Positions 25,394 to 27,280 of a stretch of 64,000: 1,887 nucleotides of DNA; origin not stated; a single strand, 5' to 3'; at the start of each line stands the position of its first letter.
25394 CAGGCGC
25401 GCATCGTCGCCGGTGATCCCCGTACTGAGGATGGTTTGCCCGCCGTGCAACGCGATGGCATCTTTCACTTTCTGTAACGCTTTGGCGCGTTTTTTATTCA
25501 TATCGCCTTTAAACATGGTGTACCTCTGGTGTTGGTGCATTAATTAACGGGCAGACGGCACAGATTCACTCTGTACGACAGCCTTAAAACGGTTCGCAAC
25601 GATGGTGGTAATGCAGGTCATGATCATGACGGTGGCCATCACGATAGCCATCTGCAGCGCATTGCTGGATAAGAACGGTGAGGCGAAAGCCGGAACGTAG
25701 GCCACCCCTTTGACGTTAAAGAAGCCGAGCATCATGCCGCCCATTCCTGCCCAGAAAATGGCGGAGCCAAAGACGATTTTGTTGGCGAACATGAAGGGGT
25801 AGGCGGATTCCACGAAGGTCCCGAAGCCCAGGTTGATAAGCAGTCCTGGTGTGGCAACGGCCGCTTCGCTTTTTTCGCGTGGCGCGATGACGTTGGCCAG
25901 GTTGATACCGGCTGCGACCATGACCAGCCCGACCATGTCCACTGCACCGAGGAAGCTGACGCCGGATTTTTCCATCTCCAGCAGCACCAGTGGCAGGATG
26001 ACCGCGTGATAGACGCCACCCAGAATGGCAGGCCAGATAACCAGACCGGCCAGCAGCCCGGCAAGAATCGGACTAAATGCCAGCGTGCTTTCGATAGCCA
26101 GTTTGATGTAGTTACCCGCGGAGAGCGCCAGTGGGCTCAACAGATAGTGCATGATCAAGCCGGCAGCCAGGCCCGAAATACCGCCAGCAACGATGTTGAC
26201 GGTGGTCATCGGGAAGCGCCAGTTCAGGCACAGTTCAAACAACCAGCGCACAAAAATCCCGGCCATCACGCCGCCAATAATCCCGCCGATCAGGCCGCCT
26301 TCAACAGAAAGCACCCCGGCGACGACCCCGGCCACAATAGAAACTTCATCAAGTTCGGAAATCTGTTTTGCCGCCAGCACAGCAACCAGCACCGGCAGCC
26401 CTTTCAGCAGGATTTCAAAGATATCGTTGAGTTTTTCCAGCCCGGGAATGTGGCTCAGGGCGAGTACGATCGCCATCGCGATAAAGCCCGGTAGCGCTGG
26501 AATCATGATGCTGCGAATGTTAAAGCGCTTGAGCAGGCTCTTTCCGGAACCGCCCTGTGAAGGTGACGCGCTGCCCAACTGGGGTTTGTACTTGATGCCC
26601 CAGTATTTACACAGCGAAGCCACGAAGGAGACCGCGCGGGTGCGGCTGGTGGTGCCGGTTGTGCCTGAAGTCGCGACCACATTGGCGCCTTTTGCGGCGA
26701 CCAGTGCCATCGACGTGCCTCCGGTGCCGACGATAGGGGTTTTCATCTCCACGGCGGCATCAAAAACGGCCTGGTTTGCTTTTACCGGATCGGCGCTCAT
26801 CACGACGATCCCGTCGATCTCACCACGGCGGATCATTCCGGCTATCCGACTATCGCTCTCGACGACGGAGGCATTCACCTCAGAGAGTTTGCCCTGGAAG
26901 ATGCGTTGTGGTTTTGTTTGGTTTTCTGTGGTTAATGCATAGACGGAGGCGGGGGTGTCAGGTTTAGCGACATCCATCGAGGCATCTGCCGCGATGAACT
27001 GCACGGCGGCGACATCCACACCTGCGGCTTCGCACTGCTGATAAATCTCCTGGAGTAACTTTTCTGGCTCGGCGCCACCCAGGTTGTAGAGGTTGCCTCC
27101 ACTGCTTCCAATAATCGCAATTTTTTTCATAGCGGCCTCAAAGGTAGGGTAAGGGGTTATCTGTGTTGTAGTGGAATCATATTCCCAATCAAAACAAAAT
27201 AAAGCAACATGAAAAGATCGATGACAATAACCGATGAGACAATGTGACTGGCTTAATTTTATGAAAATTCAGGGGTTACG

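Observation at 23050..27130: Uncharacterised sugar-phosphate-like catabolic module: DeoR regulator, Cof phosphatase, TIM-barrel enzyme and a 528-aa two-domain membrane protein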

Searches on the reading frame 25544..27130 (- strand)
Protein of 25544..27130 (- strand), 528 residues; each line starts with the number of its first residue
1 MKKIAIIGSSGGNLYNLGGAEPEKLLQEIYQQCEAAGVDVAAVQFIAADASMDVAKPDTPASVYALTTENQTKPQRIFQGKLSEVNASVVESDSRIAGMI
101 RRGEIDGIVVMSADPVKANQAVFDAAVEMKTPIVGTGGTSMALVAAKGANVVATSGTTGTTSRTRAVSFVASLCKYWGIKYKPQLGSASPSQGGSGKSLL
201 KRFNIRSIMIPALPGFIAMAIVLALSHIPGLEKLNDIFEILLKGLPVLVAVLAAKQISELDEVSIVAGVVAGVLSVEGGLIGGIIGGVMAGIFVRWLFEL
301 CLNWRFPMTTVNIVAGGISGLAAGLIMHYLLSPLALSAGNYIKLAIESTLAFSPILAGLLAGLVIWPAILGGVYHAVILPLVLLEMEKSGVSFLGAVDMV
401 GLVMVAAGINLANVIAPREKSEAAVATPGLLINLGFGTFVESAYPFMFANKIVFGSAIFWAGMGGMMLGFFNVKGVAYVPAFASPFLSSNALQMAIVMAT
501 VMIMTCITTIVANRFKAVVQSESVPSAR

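Call 3: search_protein_families(library=pfam, proteins=[window:25544-27130:-], max_evalue=0.01)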
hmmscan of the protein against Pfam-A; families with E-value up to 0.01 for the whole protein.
window:25544-27130:- (528 aa): 0 families

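Call 4: search_protein_families(library=ncbifam, proteins=[window:25544-27130:-], max_evalue=0.01)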
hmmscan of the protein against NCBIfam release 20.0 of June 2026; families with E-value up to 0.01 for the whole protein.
window:25544-27130:- (528 aa): 0 families

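Call 9: search_solved_structures(query=window:25544-27130:-, max_evalue=10, show_alignments=2)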
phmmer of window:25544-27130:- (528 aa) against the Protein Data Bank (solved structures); distinct sequences matched with E-value up to 10: 0.

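Call 11: find_homologous_proteins(query=window:25544-27130:-, max_evalue=0.001)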
Query window:25544-27130:- (528 aa): 943 proteins with E <= 0.001 among 8000 candidates; the best 120 are listed.
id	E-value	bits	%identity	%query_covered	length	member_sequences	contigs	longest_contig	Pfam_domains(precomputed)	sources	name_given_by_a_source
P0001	0.0e+0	1069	96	100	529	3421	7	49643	-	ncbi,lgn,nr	ncbi:PTS sugar transporter [Salmonella enterica]|nr:PTS sugar transporter [Salmonella enterica]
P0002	0.0e+0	1059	96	100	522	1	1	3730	-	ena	-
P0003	0.0e+0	1056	95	100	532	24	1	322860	-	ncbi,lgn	ncbi:PTS sugar transporter [Salmonella enterica]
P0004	0.0e+0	1029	93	100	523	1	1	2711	-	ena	-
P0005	2.1e-266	903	91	93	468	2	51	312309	-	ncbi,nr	ncbi:PTS sugar transporter [Salmonella enterica]|nr:PTS sugar transporter [Salmonella enterica] EDT0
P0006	2.1e-266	903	80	100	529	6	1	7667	-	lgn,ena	-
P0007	5.3e-265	898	81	99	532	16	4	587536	-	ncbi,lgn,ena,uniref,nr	ncbi:PTS sugar transporter [Pantoea piersonii]|uniref:PTS sugar transporter n=1 Tax=Pantoea piersoni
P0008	5.7e-262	888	79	99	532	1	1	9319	-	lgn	-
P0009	5.8e-262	888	79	100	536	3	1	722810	-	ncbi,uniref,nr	ncbi:PTS sugar transporter [Izhakiella australiensis]|uniref:PTS sugar transporter n=1 Tax=Izhakiell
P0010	7.7e-261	885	78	100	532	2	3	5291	-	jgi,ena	-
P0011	5.5e-254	862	76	100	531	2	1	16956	-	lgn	-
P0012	6.7e-252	855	79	98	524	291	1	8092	-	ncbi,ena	-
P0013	2.9e-251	853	96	52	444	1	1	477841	-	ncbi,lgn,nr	ncbi:PTS sugar transporter [Salmonella enterica]|nr:PTS sugar transporter [Salmonella enterica]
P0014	3.1e-251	853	76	100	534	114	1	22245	-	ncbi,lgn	ncbi:TPA: PTS sugar transporter [Yersinia enterocolitica]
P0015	5.0e-251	852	76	100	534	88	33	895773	-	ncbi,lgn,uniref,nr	ncbi:putative phosphotransferase system protein [Yersinia frederiksenii]|uniref:hypothetical protein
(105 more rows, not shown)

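Call 12: find_related_loci(query=window:25544-27130:-, collection=genome_contigs, flank=10000)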
Query window:25544-27130:- (528 aa) in genome_contigs; peptide patterns used: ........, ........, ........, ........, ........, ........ (x = any residue, [..] = any of these).
174 stretches matched a pattern; 129 encode a relative of the query (tblastn E <= 1e-3); the best 80 are kept; 80 distinct loci.
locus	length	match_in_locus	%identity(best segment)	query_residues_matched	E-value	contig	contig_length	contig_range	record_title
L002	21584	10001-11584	98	1-528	0e+0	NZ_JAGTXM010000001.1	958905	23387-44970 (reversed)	Citrobacter amalonaticus strain ku-bf3 scaffold_0, whole genome shotgun sequence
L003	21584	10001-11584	97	1-528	0e+0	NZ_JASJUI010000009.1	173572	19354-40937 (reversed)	Citrobacter sp. ANG330 ANG330_contig_9, whole genome shotgun sequence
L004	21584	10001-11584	95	1-528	0e+0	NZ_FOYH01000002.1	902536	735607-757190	Enterobacter sp. kpr-6, whole genome shotgun sequence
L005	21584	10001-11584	95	1-528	0e+0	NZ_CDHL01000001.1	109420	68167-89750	Citrobacter pasteurii strain CIP 55.13, whole genome shotgun sequence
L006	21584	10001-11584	94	1-528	0e+0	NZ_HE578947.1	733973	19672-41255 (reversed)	Phytobacter massiliensis JC163 strain type strain: JC163, whole genome shotgun sequence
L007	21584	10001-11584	95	1-528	0e+0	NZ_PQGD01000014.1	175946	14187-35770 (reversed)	Superficieibacter electus strain BP-1 NODE_14_length_175946_cov_38.8368, whole genome shotgun sequence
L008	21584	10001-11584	95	1-528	0e+0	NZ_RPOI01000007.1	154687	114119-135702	Citrobacter youngae strain CCUG 30791 citrobacter_youngae_CCUG30791T_0000007, whole genome shotgun sequence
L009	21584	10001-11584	94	1-528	0e+0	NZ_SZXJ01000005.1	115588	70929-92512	Citrobacter sp. wls619 contig37, whole genome shotgun sequence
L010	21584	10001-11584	94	1-528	0e+0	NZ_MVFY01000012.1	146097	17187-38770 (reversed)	Citrobacter portucalensis strain A60 A60_S7_L001_NODE_12_length_146097_cov_21.5989, whole genome shotgun sequence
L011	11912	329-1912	92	1-528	0e+0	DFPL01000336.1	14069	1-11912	MAG TPA_asm: Enterobacteriaceae bacterium UBA3516 UBA3516_contig_2603, whole genome shotgun sequence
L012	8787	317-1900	92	1-528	0e+0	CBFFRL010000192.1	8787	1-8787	Phytobacter sp. V69 genome assembly, contig: NODE_192_length_8787_cov_51.225258, whole genome shotgun sequence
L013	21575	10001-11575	93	1-525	0e+0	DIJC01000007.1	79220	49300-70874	MAG TPA_asm: Enterobacteriaceae bacterium UBA5654 UBA5654_contig_176, whole genome shotgun sequence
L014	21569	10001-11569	80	1-523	0e+0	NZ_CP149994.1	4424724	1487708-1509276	Dryocola sp. BD613 chromosome, complete genome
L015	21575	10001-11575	76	1-527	0e+0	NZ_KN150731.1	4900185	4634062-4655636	Yersinia frederiksenii ATCC 33641 scaffold1, whole genome shotgun sequence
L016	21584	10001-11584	76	1-525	0e+0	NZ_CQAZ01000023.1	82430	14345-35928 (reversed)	Yersinia pekkanenii strain A125KOH2, whole genome shotgun sequence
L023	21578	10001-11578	77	1-527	0e+0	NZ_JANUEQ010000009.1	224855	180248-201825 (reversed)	Klebsiella sp. BIGb0407 Ga0480618_09, whole genome shotgun sequence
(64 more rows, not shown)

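Call 27: predict_structure(alignment_id=A1)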
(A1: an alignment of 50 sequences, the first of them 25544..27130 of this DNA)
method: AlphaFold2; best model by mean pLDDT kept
length: 528 residues; sequences in the alignment: 50
mean_pLDDT: 81.4   pTM: 0.62
mean pLDDT of the five models: 81.4, 81.1, 80.3, 78.6, 72.2
residues with pLDDT >= 90: 133; 70-90: 324; 50-70: 54; < 50: 17
segments of 3 or more residues with pLDDT < 50: 187-196, 523-528
pLDDT, mean of each block of 10 residues (from residue 1): 88 66 85 89 88 80 84 85 88 93 94 85 93 83 87 68 81 87 62 45 68 73 79 82 81 78 77 78 81 83 73 76 84 73 74 88 84 70 78 90 94 88 83 84 83 93 95 88 91 96 96 71 47
secondary structure, 60 per line:
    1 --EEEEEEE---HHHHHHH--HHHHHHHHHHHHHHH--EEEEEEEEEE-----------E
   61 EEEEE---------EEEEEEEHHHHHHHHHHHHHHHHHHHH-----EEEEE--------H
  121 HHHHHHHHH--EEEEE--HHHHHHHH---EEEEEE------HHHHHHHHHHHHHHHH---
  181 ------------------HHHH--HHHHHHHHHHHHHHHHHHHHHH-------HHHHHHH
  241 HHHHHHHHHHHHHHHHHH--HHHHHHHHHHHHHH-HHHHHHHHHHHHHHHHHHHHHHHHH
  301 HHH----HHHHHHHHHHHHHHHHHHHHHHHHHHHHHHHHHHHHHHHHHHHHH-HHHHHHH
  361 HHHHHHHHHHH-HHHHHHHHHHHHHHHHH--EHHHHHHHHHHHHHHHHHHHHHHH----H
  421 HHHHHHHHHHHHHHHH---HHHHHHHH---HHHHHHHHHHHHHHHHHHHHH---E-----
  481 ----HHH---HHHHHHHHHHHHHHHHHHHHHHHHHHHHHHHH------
elements in order: E3-9 H13-19 H22-36 E39-48 E60-65 E75-81 H82-101 E107-111 H120-129 E132-136 H139-146 E150-155 H162-177 H199-202 H205-226 H234-258 H261-274 H276-303 H308-352 H354-371 H373-389 H393-415 H420-436 H440-447 H451-471 H491-522

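Call 31: fold_search(model_id=the predicted structure, library=pdb)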
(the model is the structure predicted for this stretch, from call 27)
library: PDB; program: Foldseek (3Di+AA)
matches with E <= 10: 519; with E <= 0.001: 4
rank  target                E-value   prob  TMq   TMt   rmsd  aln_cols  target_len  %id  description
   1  9a6a_B                9.3e-09  1.00  0.50  0.56   8.5       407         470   18  Integrative model of GLPD-PTTBC by crosslinking MS and deep learning (released 2024-09-18)
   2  9a3b_MODEL_1_A        8.8e-06  1.00  0.47  0.52   4.9       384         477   17  Model of E. coli PtsG by in-cell photo-crosslinking MS and deep learning (released 2023-02-24)
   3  9lgt_A                7.5e-05  1.00  0.29  0.37  10.3       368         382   16  Cryo-EM structure of the glucose-specific PTS transporter IIC from V. cholerae in the inward-facing conformation (released 2026-01-14)
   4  8qsr_A                8.2e-05  1.00  0.32  0.41   9.4       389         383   16  Cryo-EM structure of the glucose-specific PTS transporter IICB from E. coli in the inward-facing conformation (released 2024-09-25)
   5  5iws_A                1.9e-03  1.00  0.40  0.46   7.3       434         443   14  Crystal structure of the transporter MalT, the EIIC domain from the maltose-specific phosphotransferase system (released 2016-05-25)
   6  8wt9_D                3.5e-02  0.44  0.11  0.17  17.7       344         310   11  Cryo-EM structure of the IS621 recombinase in complex with bridge RNA, donor DNA, and target DNA in the post-strand ex (released 2024-06-26)
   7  9a2w_MODEL_1_A        5.3e-02  0.89  0.23  0.20  13.8       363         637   13  Model of E. coli MtlA by in-cell photo-crosslinking MS and deep learning (released 2023-02-24)
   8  7d1i_A                8.8e-02  0.99  0.16  0.23   9.8       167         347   10  Crystal structure of acinetobacter baumannii MurG (released 2021-07-14)
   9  3n59_K                1.1e-01  0.99  0.18  0.55   4.9       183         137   10  Type II dehydroquinase from Mycobacterium Tuberculosis complexed with 3-dehydroshikimate (released 2010-07-21)
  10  6nag_B                1.1e-01  0.90  0.14  0.20   9.4       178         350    8  X-ray structure of a secreted C11 cysteine protease from Bacteroides thetaiotaomicron "iotapain (released 2019-12-11)
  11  8wt9_A                1.1e-01  0.25  0.12  0.17  18.1       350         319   10  Cryo-EM structure of the IS621 recombinase in complex with bridge RNA, donor DNA, and target DNA in the post-strand ex (released 2024-06-26)
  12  3ly8                  1.3e-01  0.16  0.11  0.15  19.7       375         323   10  Crystal structure of mutant D471E of the periplasmic domain of CadC (released 2011-02-09)
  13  9jrm                  1.7e-01  0.15  0.11  0.14  22.8       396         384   13  outward-open hSLC19A1 + 2'3'-CDAS (released 2025-02-26)
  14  6hsq_D                1.9e-01  0.99  0.20  0.56   5.6       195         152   12  The crystal structure of type II Dehydroquinase from Psychromonas ingrahamii 37 crystal form 1 (released 2019-10-23)
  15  9cir_A                1.9e-01  0.60  0.12  0.15  10.6       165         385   14  Crystal structure of pyrophosphate-dependent phosphofructokinase from Candidatus Prometheoarchaeum syntrophicum (released 2025-07-09)
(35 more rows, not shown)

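Call 32: search_protein_representatives(alignment_id=A1)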
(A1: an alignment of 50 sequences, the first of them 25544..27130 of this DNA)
Query: 50 sequences, 528 profile positions. Proteins with E-value up to 0.001 (for the whole library): 549; up to 1e-10: 389; up to 1e-30: 158. The best 150 are listed.
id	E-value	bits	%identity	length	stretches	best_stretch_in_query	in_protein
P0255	1.4e-216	736.9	-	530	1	2-523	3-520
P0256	2.0e-208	710.0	-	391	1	140-525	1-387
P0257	5.3e-194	662.3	-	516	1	1-518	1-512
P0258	8.0e-189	645.3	-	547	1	2-521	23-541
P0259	1.1e-169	582.0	-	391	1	1-372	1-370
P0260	1.4e-166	571.8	-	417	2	1-272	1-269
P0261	1.2e-158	545.7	-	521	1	2-520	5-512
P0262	3.5e-151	521.0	-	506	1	2-518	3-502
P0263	2.5e-149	514.9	-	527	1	2-518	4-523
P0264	6.4e-143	493.8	-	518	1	1-517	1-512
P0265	4.0e-140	484.5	-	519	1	2-521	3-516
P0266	1.1e-132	459.9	-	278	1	240-516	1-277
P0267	1.9e-130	452.6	-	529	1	3-518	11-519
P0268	5.1e-129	447.9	-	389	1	140-524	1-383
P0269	1.9e-124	432.8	-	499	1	1-507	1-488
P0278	6.5e-80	285.9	-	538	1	2-513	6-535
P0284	1.5e-65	238.5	-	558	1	2-520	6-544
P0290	1.2e-62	228.8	-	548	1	2-512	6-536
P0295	1.4e-59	218.7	-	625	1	4-524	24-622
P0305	1.9e-55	205.1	-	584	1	2-515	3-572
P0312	1.4e-53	198.9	-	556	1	1-514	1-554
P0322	2.9e-51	191.3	-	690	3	244-519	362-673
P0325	5.6e-51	190.4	-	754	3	37-188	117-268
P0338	2.8e-47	178.2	-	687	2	3-221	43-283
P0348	5.8e-44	167.2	-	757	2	38-200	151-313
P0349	7.1e-44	166.9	-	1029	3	3-358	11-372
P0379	7.1e-36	140.5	-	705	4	352-513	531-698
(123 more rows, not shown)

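Call 33: search_protein_families(library=pfam, proteins=[P0278, P0284, P0295, P0305, P0322, P0325, P0349, P0338, P0348, P0379], max_evalue=0.01)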
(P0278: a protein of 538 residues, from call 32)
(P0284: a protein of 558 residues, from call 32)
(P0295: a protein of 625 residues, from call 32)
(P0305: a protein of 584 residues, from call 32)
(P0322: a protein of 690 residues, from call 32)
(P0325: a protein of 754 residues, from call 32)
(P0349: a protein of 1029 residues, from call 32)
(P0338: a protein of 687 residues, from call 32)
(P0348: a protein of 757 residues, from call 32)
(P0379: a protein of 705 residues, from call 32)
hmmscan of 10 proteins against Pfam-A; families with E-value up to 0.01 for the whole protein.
P0278 (538 aa): 1 family
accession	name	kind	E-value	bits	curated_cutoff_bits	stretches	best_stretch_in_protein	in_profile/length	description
PF13407.12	Peripla_BP_4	-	0.0056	16.7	35.1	1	112-147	52-85/258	Periplasmic binding protein domain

P0284 (558 aa): 0 families

P0295 (625 aa): 0 families

P0305 (584 aa): 0 families

P0322 (690 aa): 0 families

P0325 (754 aa): 0 families

P0349 (1029 aa): 0 families

P0338 (687 aa): 0 families

P0348 (757 aa): 0 families

P0379 (705 aa): 0 families

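Call 35: list_cluster_members(proteins=[P0278, P0284, P0295, P0305, P0322, P0325, P0349, P0312, P0290, P0261])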
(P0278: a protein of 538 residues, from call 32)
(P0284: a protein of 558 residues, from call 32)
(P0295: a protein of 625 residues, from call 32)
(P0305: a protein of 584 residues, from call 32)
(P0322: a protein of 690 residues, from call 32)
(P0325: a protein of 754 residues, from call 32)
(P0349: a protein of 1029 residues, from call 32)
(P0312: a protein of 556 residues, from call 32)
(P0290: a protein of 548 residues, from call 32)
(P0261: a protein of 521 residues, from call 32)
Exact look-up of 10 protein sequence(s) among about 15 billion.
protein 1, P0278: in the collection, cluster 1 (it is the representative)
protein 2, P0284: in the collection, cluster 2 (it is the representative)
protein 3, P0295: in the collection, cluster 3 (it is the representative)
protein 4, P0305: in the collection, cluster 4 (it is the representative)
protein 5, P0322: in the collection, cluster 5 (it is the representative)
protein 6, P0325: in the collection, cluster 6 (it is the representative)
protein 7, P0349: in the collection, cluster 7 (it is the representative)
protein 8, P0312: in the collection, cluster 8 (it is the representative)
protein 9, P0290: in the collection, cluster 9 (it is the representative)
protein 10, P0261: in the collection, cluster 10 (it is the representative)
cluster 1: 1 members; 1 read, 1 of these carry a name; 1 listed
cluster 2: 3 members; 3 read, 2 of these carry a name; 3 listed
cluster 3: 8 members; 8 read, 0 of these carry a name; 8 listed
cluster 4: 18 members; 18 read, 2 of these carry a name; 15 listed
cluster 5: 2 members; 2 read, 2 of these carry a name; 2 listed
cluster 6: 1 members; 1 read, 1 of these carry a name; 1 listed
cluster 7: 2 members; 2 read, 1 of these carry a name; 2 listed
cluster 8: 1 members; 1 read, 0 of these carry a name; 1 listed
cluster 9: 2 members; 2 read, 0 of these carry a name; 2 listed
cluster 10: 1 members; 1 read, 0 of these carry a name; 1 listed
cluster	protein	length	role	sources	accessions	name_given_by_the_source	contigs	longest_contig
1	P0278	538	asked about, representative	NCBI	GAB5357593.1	hypothetical protein AAMO2058_000387600 [Amorphochlora amoebiformis]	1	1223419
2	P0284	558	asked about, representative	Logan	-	-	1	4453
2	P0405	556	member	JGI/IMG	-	hypothetical protein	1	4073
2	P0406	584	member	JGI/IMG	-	hypothetical protein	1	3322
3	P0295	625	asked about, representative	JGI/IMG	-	-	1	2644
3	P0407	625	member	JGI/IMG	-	-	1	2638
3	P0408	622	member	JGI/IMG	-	-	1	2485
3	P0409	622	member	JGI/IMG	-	-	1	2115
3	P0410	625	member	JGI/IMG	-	-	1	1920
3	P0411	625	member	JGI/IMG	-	-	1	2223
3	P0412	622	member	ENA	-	-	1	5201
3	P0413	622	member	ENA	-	-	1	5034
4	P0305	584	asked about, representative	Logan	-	-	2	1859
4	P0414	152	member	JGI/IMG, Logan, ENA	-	hypothetical protein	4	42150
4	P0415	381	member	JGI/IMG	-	hypothetical protein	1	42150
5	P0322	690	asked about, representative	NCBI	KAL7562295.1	hypothetical protein ACA910_014514 [Epithemia clementina (nom. ined.)]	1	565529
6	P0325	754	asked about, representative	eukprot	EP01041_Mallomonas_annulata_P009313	gene9313-19334_t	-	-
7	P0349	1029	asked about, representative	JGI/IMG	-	hypothetical protein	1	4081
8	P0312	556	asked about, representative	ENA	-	-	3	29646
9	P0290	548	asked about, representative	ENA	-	-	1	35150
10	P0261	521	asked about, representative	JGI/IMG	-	-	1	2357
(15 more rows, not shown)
